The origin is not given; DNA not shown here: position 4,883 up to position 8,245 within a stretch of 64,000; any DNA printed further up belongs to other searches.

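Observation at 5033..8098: Multihaem cytochrome c with nine CxxCH sites fused to a long TPR repeat tail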

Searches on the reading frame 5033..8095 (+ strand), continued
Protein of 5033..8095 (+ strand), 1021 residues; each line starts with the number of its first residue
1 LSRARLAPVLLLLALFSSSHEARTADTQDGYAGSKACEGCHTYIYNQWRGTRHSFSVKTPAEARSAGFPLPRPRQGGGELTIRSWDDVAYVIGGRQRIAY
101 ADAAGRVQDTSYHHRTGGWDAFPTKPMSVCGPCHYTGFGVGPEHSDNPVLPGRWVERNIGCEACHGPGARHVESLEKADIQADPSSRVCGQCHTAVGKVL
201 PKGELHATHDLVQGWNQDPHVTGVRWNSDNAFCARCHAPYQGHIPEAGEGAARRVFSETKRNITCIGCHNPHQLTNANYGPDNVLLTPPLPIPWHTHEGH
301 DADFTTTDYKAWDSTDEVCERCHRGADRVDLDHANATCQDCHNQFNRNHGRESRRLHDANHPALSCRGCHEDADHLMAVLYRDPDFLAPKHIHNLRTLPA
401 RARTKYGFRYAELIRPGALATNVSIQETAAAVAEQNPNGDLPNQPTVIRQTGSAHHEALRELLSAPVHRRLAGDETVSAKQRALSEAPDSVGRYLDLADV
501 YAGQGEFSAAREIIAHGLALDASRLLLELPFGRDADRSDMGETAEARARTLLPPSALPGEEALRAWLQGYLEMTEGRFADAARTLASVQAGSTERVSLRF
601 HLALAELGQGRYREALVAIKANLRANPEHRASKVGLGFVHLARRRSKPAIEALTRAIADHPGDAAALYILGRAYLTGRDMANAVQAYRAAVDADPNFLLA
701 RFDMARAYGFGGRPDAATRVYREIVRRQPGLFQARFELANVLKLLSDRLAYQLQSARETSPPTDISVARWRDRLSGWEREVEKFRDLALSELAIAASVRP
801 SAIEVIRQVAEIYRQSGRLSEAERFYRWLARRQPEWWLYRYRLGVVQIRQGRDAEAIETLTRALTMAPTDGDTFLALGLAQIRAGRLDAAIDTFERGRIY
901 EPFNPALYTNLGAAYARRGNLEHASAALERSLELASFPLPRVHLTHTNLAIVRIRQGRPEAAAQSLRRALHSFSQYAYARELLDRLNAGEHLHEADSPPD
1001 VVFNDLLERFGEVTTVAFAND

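Call 78: search_protein_families(library=ncbifam, proteins=[P0075, P0063], max_evalue=0.001)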
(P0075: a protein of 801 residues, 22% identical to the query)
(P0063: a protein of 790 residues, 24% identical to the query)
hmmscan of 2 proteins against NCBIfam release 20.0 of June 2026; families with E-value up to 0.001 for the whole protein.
P0075 (801 aa): 15 families
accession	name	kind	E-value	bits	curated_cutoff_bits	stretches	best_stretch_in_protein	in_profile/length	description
TIGR02917.1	PEP_TPR_lipo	equivalog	1.6e-18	66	312.2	1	608-795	455-642/899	XrtA/PEP-CTERM system TPR-repeat protein PrsT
NF041028.1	decahem_GSU2203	exception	1.4e-12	47.5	325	1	216-263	37-85/317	GSU2203 family decaheme c-type cytochrome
TIGR03508.1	decahem_SO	subfamily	7.4e-12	45.3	192.2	2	358-460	85-177/258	DmsE family decaheme c-type cytochrome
NF041198.1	UshA_like_PCGU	equivalog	1.1e-10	40.8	275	1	214-263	441-490/519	UshA-like (seleno)protein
TIGR02521.1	type_IV_pilW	equivalog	1.8e-10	40.8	154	1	611-790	24-205/234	type IV pilus biogenesis/stability protein PilW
NF040959.1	MamA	equivalog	5.9e-07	29.1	200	1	607-715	94-202/204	magnetosome protein MamA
NF033920.0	C39_PA2778_fam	equivalog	1.2e-06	28.1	150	1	602-683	174-255/255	PA2778 family cysteine peptidase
NF008520.0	PRK11447.1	equivalog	3.7e-06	25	858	0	609-702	594-687/1157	cellulose synthase complex outer membrane protein BcsC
NF007302.0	PRK09782.1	equivalog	4.8e-06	24.8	1223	1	669-784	596-710/990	phage receptor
NF043010.1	Cyt554_Nsmonas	equivalog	1.8e-05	24.2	400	0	48-106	6-59/238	cytochrome c-550 CycA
NF008659.0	PRK11659.1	equivalog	8.7e-05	22.3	184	0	213-257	44-87/188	cytochrome c nitrite reductase pentaheme subunit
TIGR01905.1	paired_CXXCH_1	subfamily_domain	0.00017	21.4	25.2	1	370-397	9-40/41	doubled CXXCH domain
NF033762.1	social_mot_Tgl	equivalog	0.0005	19.5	225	1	617-708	30-122/252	social motility TPR repeat lipoprotein Tgl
TIGR04257.1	nanowire_3heme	domain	0.00059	19.9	40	0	216-253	24-59/75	c(7)-type cytochrome triheme domain-containing protein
NF033758.1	gliding_GltE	equivalog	0.00093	18.3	225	0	620-663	292-335/411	adventurous gliding motility TPR repeat lipoprotein GltE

P0063 (790 aa): 22 families
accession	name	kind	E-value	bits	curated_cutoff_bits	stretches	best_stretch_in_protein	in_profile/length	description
TIGR02917.1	PEP_TPR_lipo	equivalog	1.8e-19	69.1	312.2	1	587-786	445-644/899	XrtA/PEP-CTERM system TPR-repeat protein PrsT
TIGR02521.1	type_IV_pilW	equivalog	6.8e-17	61.8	154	1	607-780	31-206/234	type IV pilus biogenesis/stability protein PilW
NF041198.1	UshA_like_PCGU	equivalog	2.7e-15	56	275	2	186-239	437-490/519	UshA-like (seleno)protein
NF040959.1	MamA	equivalog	2e-12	47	200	1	603-755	33-185/204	magnetosome protein MamA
TIGR03508.1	decahem_SO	subfamily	3.3e-12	46.4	192.2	1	347-450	85-178/258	DmsE family decaheme c-type cytochrome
NF033758.1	gliding_GltE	equivalog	1.5e-11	44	225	2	597-706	212-321/411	adventurous gliding motility TPR repeat lipoprotein GltE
NF033920.0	C39_PA2778_fam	equivalog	2.9e-10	40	150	2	689-773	170-254/255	PA2778 family cysteine peptidase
NF047371.1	FlcA_CTERM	equivalog_domain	3.2e-09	35.8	300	1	602-764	342-528/646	periplasmic flagellar collar protein FlcA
NF033762.1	social_mot_Tgl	equivalog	1.3e-08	34.5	225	1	586-663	44-122/252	social motility TPR repeat lipoprotein Tgl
NF041028.1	decahem_GSU2203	exception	2.6e-08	33.4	325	1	191-237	36-83/317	GSU2203 family decaheme c-type cytochrome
TIGR03939.1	PGA_TPR_OMP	equivalog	2.2e-07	29.5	366.65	1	690-783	68-160/800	poly-beta-1,6 N-acetyl-D-glucosamine export porin PgaA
TIGR02552.1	LcrH_SycD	equivalog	5.1e-06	26.2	104.8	0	658-741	35-118/136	SycD/LcrH family type III secretion system chaperone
NF047558.1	TPR_END_plus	domain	1e-05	25.4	32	0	610-640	2-32/56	TPR end-of-group domain-containing protein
NF052400.1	M48_BAM_BepA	equivalog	1.6e-05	23.9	570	1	647-788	278-420/483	beta-barrel assembly-enhancing protease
NF052415.1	T3SS_chap_SctY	equivalog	5.2e-05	23.7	70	1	647-734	12-102/106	type III secretion apparatus assembly chaperone SctY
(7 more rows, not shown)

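Call 86: find_encoding_contigs(protein=P0010, flank=5000, max_places=1)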
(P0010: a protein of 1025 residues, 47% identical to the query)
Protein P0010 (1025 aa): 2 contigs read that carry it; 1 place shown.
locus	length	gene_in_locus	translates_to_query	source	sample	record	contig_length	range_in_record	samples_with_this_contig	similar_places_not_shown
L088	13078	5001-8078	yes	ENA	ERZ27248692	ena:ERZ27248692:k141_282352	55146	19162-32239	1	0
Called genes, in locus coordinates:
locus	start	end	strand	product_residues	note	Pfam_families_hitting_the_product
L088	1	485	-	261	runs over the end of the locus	PF01738:DLH, PF12146:Hydrolase_4 (faint), PF00326:Peptidase_S9 (faint), PF02230:Abhydrolase_2 (weak), PF08840:BAAT_C (faint)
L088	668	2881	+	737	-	PF07583:PSCyt2, PF07587:PSD1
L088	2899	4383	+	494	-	PF07394:DUF1501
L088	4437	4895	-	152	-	PF02276:CytoC_RC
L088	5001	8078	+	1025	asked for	PF13435:Cytochrome_C554 (faint), PF14522:Cytochrome_C7 (faint), PF13432:TPR_16, PF14559:TPR_19, PF13432:TPR_16, PF14559:TPR_19 (weak), PF13432:TPR_16 (weak), PF13424:TPR_12, +20 more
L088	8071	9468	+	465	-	-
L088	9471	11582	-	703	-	PF26626:DUF8201 (weak)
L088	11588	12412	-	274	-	PF00702:Hydrolase, PF13419:HAD_2, PF13242:Hydrolase_like (weak)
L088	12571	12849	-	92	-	-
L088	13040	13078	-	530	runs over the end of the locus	PF00474:SSF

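Call 87: find_encoding_contigs(protein=P0014, flank=5000, max_places=1)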
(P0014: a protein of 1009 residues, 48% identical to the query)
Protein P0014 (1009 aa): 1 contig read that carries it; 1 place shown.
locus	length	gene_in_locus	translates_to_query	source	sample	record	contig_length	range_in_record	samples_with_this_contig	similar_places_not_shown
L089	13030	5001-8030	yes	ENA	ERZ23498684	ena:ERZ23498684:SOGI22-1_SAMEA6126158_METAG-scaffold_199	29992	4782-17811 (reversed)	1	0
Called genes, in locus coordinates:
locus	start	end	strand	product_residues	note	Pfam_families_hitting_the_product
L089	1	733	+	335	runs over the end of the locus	PF16884:ADH_N_2, PF00107:ADH_zinc_N, PF13602:ADH_zinc_N_2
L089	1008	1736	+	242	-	-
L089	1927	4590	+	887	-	PF13715:CarbopepD_reg_2 (faint), PF13620:CarboxypepD_reg (weak)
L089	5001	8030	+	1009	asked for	PF13432:TPR_16, PF14559:TPR_19, PF13432:TPR_16, PF14559:TPR_19, PF23914:TPR_CcmH_CycH (weak), PF13371:TPR_9 (weak), PF14559:TPR_19 (weak), PF13432:TPR_16 (weak), +23 more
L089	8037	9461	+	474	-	-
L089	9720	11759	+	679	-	PF13231:PMT_2, PF13414:TPR_11, PF13432:TPR_16, PF14559:TPR_19, PF00515:TPR_1, PF07719:TPR_2, PF13424:TPR_12, PF13414:TPR_11, +26 more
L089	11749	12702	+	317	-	PF00535:Glycos_transf_2, PF10111:Glyco_tranf_2_2, PF13641:Glyco_tranf_2_3 (faint)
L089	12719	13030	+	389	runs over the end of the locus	PF02812:ELFV_dehydrog_N, PF00208:ELFV_dehydrog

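Call 88: find_encoding_contigs(protein=P0023, flank=5000, max_places=1)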
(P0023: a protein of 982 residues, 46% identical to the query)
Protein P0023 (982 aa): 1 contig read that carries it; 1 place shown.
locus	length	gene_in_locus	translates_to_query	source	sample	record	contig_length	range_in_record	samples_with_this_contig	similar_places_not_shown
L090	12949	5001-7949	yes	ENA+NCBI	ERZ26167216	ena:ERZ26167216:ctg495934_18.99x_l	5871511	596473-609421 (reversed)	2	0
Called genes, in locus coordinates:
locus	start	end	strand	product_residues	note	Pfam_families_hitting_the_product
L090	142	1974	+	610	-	-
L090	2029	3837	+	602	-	PF20033:DUF6438, PF12796:Ank_2, PF13637:Ank_4 (weak), PF13857:Ank_5, PF12796:Ank_2, PF12796:Ank_2, PF13637:Ank_4, PF12796:Ank_2, +8 more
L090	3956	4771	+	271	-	-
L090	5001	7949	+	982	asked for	PF14522:Cytochrome_C7 (faint), PF14537:Cytochrom_c3_2 (faint), PF22113:Mtrc-MtrF_II-IV_dom (faint), PF13432:TPR_16 (weak), PF14559:TPR_19 (weak), PF13432:TPR_16, PF13424:TPR_12 (weak), PF13432:TPR_16 (weak), +18 more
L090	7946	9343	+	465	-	-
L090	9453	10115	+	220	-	-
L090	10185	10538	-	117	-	PF04397:LytTR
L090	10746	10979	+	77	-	PF01402:RHH_1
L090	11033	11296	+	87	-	PF02452:PemK_toxin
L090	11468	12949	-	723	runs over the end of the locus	PF07676:PD40 (faint), PF26550:Tricorn_2nd (faint), PF00930:DPPIV_N, PF26549:Tricorn_N, PF20434:BD-FAE (faint), PF01738:DLH (weak), PF00326:Peptidase_S9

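Call 94: find_encoding_contigs(protein=P0042, flank=5000, max_places=1)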
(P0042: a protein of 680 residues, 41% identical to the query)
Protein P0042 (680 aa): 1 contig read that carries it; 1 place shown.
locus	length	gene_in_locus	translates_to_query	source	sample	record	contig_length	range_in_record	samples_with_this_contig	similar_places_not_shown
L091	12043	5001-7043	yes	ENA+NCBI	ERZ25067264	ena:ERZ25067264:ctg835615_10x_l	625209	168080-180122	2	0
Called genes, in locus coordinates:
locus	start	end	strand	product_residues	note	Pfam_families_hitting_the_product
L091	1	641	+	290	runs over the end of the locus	PF06267:DUF1028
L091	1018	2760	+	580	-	PF07676:PD40, PF26549:Tricorn_N (weak), PF26550:Tricorn_2nd, PF26549:Tricorn_N, PF10282:Lactonase (weak), PF07676:PD40 (weak), PF26550:Tricorn_2nd, PF26549:Tricorn_N, +6 more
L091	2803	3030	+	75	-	PF26549:Tricorn_N (weak), PF07676:PD40 (faint)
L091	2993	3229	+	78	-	-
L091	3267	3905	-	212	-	-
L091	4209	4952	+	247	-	PF16655:PhoD_N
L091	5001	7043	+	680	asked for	PF14537:Cytochrom_c3_2 (faint), PF22113:Mtrc-MtrF_II-IV_dom (faint), PF09699:Paired_CXXCH_1 (faint), PF13435:Cytochrome_C554 (faint), PF14522:Cytochrome_C7 (faint), PF07719:TPR_2 (faint), PF14559:TPR_19 (faint), PF13432:TPR_16 (weak), +2 more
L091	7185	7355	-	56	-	-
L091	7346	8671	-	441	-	PF05598:DUF772, PF01609:DDE_Tnp_1, PF13751:DDE_Tnp_1_6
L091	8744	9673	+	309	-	PF13174:TPR_6 (faint), PF13176:TPR_7 (faint), PF13414:TPR_11 (faint), PF13428:TPR_14 (faint), PF13432:TPR_16 (faint), PF14559:TPR_19 (faint), PF13424:TPR_12 (weak), PF00515:TPR_1 (weak), +6 more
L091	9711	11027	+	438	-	-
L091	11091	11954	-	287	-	-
